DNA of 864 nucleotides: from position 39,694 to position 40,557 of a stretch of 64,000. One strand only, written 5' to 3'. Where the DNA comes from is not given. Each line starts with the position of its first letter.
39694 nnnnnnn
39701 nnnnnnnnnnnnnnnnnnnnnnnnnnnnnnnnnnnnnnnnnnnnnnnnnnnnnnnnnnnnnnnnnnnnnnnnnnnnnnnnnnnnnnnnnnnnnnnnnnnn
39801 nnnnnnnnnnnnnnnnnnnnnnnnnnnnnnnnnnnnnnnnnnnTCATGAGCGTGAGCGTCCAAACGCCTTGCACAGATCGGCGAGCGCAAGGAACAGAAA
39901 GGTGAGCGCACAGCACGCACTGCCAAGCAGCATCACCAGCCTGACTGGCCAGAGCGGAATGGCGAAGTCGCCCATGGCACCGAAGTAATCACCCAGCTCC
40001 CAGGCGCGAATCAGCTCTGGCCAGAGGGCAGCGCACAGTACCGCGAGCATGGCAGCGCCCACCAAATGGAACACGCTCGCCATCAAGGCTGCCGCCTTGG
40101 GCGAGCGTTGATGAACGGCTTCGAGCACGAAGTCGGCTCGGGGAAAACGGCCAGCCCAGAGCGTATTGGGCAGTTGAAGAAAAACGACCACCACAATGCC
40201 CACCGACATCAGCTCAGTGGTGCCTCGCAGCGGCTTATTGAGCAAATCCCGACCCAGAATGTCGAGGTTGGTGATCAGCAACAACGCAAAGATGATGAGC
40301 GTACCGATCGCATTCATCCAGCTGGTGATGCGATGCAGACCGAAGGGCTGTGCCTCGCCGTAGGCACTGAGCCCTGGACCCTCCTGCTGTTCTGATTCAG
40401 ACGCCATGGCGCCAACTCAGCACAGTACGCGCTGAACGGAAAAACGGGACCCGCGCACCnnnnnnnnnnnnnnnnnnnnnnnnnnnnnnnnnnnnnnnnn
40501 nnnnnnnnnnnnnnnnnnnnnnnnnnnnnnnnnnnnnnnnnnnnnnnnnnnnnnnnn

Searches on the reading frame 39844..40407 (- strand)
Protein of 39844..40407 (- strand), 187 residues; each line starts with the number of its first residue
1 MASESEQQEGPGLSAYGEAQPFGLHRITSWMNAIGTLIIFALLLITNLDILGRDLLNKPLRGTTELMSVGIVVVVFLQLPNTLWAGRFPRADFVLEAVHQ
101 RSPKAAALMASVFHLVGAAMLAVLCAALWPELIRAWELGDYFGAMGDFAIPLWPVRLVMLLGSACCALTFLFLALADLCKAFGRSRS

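Call 19: search_protein_families(library=pfam, proteins=[window:39844-40407:-], max_evalue=0.0001)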
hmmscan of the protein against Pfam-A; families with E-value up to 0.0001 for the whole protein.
window:39844-40407:- (187 aa): 1 family
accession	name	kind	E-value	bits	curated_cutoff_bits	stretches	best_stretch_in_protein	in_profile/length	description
PF04290.18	DctQ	-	1.3e-13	51.4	28.3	1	43-171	2-123/132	Tripartite ATP-independent periplasmic transporters, DctQ component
